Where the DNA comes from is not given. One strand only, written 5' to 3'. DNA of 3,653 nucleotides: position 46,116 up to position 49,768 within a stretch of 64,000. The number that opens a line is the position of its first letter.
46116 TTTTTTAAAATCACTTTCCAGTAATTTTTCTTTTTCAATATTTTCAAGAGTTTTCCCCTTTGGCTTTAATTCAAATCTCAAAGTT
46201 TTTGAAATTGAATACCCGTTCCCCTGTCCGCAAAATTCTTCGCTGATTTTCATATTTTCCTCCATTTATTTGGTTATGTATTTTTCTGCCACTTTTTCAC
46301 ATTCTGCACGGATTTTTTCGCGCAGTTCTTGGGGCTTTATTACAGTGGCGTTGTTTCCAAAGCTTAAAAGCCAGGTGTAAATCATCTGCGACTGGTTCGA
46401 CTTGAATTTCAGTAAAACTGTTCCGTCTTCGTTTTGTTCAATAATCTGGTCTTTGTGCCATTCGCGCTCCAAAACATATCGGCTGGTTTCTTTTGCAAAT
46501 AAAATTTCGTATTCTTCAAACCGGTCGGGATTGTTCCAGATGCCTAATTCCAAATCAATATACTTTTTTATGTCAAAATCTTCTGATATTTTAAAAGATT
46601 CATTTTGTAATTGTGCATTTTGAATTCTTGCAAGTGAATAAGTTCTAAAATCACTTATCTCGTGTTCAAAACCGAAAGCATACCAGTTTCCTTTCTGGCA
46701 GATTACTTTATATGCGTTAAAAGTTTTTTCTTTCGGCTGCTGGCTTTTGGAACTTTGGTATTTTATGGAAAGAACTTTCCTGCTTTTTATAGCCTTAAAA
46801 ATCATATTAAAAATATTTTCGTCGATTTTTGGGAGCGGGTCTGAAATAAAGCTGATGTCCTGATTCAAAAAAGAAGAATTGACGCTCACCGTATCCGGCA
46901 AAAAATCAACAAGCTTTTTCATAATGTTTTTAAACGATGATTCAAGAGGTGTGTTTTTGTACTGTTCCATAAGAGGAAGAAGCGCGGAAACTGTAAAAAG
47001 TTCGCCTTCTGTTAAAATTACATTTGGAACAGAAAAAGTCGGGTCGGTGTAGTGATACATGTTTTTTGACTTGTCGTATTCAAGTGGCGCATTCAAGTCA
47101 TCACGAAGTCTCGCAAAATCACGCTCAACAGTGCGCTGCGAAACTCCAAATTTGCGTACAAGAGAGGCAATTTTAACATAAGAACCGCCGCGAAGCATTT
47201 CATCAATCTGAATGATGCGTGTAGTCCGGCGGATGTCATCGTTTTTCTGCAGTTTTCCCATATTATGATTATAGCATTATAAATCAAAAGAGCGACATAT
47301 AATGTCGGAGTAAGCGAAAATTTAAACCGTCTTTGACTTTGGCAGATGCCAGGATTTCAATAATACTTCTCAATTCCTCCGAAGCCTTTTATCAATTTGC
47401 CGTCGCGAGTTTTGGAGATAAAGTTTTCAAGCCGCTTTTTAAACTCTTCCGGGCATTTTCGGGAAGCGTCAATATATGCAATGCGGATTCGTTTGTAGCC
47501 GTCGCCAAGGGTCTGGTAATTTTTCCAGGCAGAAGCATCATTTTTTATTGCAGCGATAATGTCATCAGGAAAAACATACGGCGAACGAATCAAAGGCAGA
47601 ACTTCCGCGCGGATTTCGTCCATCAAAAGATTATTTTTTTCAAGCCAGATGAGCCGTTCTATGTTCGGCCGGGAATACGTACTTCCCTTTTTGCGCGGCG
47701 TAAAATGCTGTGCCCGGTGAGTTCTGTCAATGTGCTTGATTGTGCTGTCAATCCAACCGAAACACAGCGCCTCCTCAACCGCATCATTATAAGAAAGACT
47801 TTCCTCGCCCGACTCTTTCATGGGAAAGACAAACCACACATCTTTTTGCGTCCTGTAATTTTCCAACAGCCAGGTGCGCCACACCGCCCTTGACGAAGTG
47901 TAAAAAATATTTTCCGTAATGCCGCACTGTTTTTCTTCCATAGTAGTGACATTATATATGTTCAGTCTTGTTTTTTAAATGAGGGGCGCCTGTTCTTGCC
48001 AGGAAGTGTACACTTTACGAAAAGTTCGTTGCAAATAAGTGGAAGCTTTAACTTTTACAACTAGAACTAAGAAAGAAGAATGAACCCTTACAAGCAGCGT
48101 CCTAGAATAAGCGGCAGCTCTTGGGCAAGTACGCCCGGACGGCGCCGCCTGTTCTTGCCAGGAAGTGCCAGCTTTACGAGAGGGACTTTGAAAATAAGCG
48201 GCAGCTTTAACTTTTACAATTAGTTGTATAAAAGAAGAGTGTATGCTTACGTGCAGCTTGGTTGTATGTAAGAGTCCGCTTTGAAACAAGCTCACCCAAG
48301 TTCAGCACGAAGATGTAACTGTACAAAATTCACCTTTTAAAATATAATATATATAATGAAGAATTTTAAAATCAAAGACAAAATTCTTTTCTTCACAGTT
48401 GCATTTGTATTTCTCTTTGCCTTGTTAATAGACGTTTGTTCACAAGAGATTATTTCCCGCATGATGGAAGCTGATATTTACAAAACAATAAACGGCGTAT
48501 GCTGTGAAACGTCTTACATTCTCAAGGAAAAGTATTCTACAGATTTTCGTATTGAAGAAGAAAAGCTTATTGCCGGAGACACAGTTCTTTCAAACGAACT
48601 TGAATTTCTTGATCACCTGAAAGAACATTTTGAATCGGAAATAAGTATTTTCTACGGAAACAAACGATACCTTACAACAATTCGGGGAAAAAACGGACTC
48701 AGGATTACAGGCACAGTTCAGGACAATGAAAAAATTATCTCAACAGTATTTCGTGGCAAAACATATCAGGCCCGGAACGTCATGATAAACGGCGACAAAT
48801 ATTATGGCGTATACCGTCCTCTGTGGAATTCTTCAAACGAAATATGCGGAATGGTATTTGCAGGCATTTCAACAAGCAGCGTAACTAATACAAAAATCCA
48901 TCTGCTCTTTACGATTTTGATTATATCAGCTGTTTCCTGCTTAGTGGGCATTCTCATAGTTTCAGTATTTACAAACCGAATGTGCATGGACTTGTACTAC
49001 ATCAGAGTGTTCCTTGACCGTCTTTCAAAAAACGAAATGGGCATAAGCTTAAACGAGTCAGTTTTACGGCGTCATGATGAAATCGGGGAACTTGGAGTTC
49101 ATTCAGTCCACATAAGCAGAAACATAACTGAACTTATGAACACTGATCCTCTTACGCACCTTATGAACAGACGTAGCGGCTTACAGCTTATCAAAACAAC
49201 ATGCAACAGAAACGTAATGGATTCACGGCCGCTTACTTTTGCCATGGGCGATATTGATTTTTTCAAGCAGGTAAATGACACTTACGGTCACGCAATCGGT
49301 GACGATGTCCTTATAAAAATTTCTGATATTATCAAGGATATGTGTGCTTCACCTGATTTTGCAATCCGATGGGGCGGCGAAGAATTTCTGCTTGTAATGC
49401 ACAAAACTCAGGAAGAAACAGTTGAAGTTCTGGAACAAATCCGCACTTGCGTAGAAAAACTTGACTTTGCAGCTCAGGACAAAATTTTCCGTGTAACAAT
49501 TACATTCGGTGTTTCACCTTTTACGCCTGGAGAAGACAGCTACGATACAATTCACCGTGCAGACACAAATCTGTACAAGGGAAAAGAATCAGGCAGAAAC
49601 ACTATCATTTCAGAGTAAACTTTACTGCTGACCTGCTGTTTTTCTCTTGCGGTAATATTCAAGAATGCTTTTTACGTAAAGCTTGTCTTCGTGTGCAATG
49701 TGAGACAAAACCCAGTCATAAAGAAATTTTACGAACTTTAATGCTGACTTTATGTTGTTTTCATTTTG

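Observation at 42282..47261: WYL regulator heading the cas12a operon with zero intergenic distance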

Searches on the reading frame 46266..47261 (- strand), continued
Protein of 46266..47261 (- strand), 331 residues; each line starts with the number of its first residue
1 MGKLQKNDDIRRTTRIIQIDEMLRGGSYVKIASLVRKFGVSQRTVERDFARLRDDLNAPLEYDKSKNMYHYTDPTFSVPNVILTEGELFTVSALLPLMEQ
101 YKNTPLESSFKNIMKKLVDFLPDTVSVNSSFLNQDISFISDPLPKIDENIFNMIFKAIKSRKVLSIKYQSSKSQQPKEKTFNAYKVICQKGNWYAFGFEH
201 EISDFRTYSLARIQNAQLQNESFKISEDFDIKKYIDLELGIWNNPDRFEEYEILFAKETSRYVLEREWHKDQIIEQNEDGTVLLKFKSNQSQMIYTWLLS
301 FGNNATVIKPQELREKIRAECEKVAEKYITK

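Call 49: predict_structure(alignment_id=A4)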
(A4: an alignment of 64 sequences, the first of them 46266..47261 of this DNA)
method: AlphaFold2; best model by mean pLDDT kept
length: 331 residues; sequences in the alignment: 64
mean_pLDDT: 82.4   pTM: 0.60
mean pLDDT of the five models: 82.4, 81.5, 80.6, 74.4, 73.5
residues with pLDDT >= 90: 171; 70-90: 93; 50-70: 35; < 50: 32
segments of 3 or more residues with pLDDT < 50: 1-7, 79-89, 121-133
pLDDT, mean of each block of 10 residues (from residue 1): 48 78 84 91 91 84 92 68 45 64 74 59 42 53 86 93 95 90 91 92 93 95 92 87 84 96 90 95 95 91 95 95 93 71
secondary structure, 60 per line:
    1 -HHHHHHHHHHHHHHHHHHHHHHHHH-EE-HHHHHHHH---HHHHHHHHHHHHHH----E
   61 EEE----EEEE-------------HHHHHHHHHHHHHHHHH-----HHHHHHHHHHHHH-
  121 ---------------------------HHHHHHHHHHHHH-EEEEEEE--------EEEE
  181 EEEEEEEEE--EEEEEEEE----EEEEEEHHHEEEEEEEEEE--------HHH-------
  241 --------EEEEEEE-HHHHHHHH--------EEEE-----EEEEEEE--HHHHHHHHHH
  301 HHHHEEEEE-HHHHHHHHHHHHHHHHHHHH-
elements in order: H2-26 H31-38 H42-55 E60-63 E68-71 H85-101 H107-119 H148-160 E162-168 E177-189 E192-199 E204-209 E213-222 E249-255 H257-264 E273-276 E282-288 H291-304 E305-309 H311-330

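Call 53: fold_search(model_id=the predicted structure, library=pdb)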
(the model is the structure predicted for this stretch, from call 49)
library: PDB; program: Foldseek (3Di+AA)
matches with E <= 10: 1466; with E <= 0.001: 32
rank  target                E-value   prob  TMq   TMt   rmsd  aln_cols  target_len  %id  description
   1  8tp8_A                3.1e-17  1.00  0.58  0.59  15.3       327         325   18  Structure of the C. crescentus WYL-activator, DriD, bound to ssDNA and cognate DNA (released 2023-11-29)
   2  8tp8_B                4.7e-17  1.00  0.54  0.55  12.3       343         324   17  Structure of the C. crescentus WYL-activator, DriD, bound to ssDNA and cognate DNA (released 2023-11-29)
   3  8tp8_D                1.4e-16  1.00  0.57  0.57  15.3       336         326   18  Structure of the C. crescentus WYL-activator, DriD, bound to ssDNA and cognate DNA (released 2023-11-29)
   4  8tpk_B                2.5e-16  1.00  0.57  0.58  12.0       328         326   18  P6522 crystal form of C. crescentus DriD-ssDNA-DNA complex (released 2023-11-29)
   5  8tpk_A                4.2e-16  1.00  0.57  0.59  15.5       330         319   19  P6522 crystal form of C. crescentus DriD-ssDNA-DNA complex (released 2023-11-29)
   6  9pfq_Q                8.8e-15  1.00  0.56  0.57  11.3       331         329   18  The cryo-EM structure of C. crescentus DriD-ssDNA-RNAP-Sigma73-bapE promoter transcription activation complex (released 2026-02-25)
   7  9cu3_B                9.8e-15  1.00  0.39  0.59   6.7       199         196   20  Allosteric mechanism of DriD transcription activator (released 2025-04-23)
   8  9pfv_Q                1.6e-14  1.00  0.55  0.55  11.6       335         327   18  The cryo-EM structure of C. crescentus DriD-ssDNA-RNAP-Sigma73-CCNA_03891/CCNA_01149 promoter transcription activation (released 2026-02-25)
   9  9cu3_A                5.3e-14  1.00  0.49  0.74   7.1       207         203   19  Allosteric mechanism of DriD transcription activator (released 2025-04-23)
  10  7tzv_A                7.5e-14  1.00  0.36  0.54   7.0       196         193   20  Structure of DriD C-domain bound to 9mer ssDNA (released 2022-06-01)
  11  7tzv_M                2.9e-13  1.00  0.46  0.73   4.7       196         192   20  Structure of DriD C-domain bound to 9mer ssDNA (released 2022-06-01)
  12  9fnd_X                4.0e-13  1.00  0.37  0.37  16.1       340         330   18  Transcriptional activator PafBC bound to mycobacterial RNA polymerase (released 2025-02-12)
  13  9fnd_Y                1.2e-12  1.00  0.45  0.46  11.1       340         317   13  Transcriptional activator PafBC bound to mycobacterial RNA polymerase (released 2025-02-12)
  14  9c5g_A                1.6e-11  1.00  0.39  0.43  14.1       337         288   12  Structure of R. leguminosarum CapW bound to single-stranded DNA (released 2024-10-30)
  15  7qfz_H                1.9e-11  1.00  0.37  0.45  13.3       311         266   15  BrxR, a WYL-domain containing transcriptional regulator (released 2022-05-18)
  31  6oaw_B                1.2e-05  1.00  0.34  0.30   7.8       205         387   13  Crystal structure of a CRISPR Cas-related protein (released 2019-04-10)
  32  6oaw_A                1.6e-05  1.00  0.23  0.21  11.2       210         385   13  Crystal structure of a CRISPR Cas-related protein (released 2019-04-10)
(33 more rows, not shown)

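Call 81: search_protein_families(library=pfam, proteins=[L099:4968-5726:+, L099:7061-7609:+, L099:7696-8691:+, L099:8715-9710:+, L099:9723-10538:+, L099:10558-11457:-, L099:11478-12473:-, L099:3157-3789:+], max_evalue=0.001)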
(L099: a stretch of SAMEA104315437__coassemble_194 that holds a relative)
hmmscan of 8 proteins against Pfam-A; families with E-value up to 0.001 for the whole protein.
L099:4968-5726:+ (252 aa): 0 families

L099:7061-7609:+ (182 aa): 1 family
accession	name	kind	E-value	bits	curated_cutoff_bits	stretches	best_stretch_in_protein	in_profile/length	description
PF00300.27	His_Phos_1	-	9.1e-49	166.2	21.7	1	2-181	1-179/194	Histidine phosphatase superfamily (branch 1)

L099:7696-8691:+ (331 aa): 2 families
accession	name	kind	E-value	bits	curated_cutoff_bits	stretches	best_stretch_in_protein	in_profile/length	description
PF04392.18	ABC_sub_bind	-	5.7e-72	242.9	25.9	1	31-319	1-290/293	ABC transporter substrate binding protein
PF13407.12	Peripla_BP_4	-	1.5e-11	44.8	35.1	2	173-279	16-122/258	Periplasmic binding protein domain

L099:8715-9710:+ (331 aa): 1 family
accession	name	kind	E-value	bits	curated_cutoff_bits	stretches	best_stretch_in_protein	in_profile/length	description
PF02653.21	BPD_transp_2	-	2.5e-17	63.4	26.8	1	2-283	2-267/269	Branched-chain amino acid transport system / permease component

L099:9723-10538:+ (271 aa): 4 families
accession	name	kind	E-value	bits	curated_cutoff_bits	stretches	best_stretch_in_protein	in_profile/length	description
PF00005.33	ABC_tran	-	2.5e-26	93.3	25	1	22-184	1-137/137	ABC transporter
PF02463.25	SMC_N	-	6.8e-11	42.4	40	1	26-222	19-207/220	RecF/RecN/SMC N terminal domain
PF13304.12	AAA_21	-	5.8e-10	40.2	27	1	139-216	221-300/304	AAA domain, putative AbiEii toxin, Type IV TA system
PF03193.22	RsgA_GTPase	-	0.00085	19.6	30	0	17-64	92-138/174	RsgA GTPase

L099:10558-11457:- (299 aa): 0 families

L099:11478-12473:- (331 aa): 1 family
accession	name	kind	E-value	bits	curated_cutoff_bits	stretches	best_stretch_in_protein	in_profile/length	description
PF10460.15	Peptidase_M30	-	0.00011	21.3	25.8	1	52-119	97-159/369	Peptidase M30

L099:3157-3789:+ (210 aa): 1 family
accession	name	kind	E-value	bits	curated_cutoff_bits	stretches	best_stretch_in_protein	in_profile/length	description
PF13328.12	HD_4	-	0.00056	20.1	27.2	0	41-127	11-85/156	HD domain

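Call 82: search_solved_structures(query=A4, max_evalue=0.001, show_alignments=3)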
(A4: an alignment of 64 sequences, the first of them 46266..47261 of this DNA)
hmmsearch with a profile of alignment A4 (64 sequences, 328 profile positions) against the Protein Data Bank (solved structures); distinct sequences matched with E-value up to 0.001: 12.
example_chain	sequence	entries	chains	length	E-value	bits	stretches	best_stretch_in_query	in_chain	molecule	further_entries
6sj9_A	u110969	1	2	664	9.6e-17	64.2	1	143-234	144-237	Proteasome accessory factor B/C (PafBC)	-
9pfq_Q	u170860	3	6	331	2.5e-16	62.8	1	135-321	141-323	WYL domain-containing protein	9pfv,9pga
8tp8_A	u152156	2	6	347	2.6e-16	62.7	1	135-321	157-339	DeoR-family transcriptional regulator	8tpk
7tzv_A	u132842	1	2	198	9.2e-16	60.9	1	139-321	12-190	WYL domain-containing protein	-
7u02_B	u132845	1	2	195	9.4e-16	60.9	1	139-321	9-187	WYL domain-containing protein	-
9cu3_B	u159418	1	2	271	1.7e-15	60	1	135-321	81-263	WYL domain-containing protein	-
7p5x_AY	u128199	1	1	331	5e-12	48.7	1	43-213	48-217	Transcriptional regulator-like protein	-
9fnd_X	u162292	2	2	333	5.1e-12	48.6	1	43-213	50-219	Transcriptional regulator-like protein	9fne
7p5x_AX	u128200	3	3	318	2.3e-08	36.6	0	271-327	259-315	PafC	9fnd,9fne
7qfz_A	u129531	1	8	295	2.1e-05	26.9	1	146-220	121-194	WYL domain-containing protein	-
7tb5_A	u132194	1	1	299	4e-05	26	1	143-229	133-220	WYL domain-containing protein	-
7t8k_A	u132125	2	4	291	0.00016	24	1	140-214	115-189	BrxR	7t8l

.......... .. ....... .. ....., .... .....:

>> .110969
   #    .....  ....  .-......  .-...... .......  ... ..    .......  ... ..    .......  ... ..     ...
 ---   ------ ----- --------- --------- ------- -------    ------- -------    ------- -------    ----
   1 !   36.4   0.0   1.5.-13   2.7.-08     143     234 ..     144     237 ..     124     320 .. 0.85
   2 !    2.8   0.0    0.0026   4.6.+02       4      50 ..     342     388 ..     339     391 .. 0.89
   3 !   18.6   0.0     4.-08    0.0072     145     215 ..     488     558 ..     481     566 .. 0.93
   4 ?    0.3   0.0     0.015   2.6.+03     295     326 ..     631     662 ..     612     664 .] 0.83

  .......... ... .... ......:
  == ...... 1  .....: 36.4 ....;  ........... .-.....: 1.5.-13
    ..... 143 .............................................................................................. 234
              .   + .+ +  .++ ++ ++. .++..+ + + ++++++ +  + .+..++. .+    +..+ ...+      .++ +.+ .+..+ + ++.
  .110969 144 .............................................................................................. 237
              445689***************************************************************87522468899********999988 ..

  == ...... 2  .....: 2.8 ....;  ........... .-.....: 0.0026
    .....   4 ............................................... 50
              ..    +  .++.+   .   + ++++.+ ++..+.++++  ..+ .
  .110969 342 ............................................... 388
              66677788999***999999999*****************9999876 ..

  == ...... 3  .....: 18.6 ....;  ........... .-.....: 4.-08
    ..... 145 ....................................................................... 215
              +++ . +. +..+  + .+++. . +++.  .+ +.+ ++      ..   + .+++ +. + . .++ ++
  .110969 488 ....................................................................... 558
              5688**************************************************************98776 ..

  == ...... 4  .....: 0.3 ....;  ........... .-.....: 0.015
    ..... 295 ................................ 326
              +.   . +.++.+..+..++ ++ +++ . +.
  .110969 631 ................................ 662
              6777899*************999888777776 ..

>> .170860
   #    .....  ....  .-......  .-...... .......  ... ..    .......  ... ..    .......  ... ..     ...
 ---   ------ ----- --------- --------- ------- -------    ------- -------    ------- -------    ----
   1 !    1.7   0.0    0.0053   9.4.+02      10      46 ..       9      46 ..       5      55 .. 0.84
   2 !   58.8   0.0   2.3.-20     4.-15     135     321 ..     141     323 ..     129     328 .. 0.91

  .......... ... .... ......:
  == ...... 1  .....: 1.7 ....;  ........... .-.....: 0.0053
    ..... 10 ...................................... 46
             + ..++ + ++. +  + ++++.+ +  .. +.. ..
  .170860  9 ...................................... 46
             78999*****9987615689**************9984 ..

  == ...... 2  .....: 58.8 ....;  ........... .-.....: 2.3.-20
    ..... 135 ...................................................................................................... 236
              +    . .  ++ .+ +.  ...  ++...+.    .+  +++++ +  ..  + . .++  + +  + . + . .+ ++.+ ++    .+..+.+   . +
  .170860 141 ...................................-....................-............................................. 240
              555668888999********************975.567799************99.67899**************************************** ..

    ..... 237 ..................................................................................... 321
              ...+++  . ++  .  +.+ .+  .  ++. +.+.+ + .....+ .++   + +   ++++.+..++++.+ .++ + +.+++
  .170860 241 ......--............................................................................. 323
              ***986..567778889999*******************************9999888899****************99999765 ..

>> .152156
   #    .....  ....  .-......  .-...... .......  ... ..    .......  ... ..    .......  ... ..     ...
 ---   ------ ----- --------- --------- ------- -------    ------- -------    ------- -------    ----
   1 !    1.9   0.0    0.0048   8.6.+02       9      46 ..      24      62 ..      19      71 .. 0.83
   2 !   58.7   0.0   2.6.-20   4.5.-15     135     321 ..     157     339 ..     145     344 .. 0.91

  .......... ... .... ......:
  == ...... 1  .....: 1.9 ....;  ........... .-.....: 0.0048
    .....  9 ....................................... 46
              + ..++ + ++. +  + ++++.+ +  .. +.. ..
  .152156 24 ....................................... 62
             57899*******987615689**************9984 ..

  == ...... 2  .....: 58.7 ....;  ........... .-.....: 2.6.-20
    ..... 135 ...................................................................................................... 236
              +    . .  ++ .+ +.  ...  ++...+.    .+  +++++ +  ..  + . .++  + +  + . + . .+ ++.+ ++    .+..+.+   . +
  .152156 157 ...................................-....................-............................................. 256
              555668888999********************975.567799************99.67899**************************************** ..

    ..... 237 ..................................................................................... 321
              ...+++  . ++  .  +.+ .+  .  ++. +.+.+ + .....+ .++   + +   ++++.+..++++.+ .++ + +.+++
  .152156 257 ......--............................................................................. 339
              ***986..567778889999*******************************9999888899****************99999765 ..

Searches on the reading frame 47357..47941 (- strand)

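Call 5: search_protein_families(library=pfam, proteins=[window:47357-47941:-], max_evalue=0.01)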
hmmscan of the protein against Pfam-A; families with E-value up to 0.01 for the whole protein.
window:47357-47941:- (194 aa): 1 family
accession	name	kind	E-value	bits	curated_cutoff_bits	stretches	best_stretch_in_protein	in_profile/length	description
PF13376.11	OmdA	-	1.6e-12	47.6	25.6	1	123-181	3-60/60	Bacteriocin-protection, YdeI or OmpD-Associated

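Call 6: search_protein_families(library=ncbifam, proteins=[window:47357-47941:-], max_evalue=0.01)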
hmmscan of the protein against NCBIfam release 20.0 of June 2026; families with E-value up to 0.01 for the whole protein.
window:47357-47941:- (194 aa): 0 families

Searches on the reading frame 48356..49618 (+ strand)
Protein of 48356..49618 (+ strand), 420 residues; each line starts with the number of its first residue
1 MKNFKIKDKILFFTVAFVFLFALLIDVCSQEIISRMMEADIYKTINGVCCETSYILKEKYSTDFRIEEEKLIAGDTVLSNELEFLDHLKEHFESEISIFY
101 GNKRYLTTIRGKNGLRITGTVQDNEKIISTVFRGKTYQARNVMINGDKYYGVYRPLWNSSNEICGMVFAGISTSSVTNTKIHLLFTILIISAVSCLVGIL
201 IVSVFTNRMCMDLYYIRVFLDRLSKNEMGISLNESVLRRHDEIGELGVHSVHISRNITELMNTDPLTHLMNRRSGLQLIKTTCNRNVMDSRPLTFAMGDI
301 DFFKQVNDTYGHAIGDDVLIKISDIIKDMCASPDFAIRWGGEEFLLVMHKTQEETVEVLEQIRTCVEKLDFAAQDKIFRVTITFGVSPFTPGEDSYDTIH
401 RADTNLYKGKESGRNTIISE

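Call 5: search_protein_families(library=pfam, proteins=[window:48356-49618:+], max_evalue=0.01)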
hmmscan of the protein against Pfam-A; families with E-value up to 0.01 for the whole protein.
window:48356-49618:+ (420 aa): 5 families
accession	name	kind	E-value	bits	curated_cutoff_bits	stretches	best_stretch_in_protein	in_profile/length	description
PF00990.26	GGDEF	-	1.6e-38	132.5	23.8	1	262-415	2-160/161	Diguanylate cyclase, GGDEF domain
PF17202.10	sCache_3_3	-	1.1e-22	80.8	28.8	1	78-179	3-103/107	Single cache domain 3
PF17201.10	Cache_3-Cache_2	-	1.4e-11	44.7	27.7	1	69-178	69-189/299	Cache 3/Cache 2 fusion domain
PF14827.12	dCache_3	-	0.0073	16.3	25.7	0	83-167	146-229/239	Double sensory domain of two-component sensor kinase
PF17203.10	sCache_3_2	-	0.008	16.7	28.4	0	134-178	89-133/140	Single cache domain 3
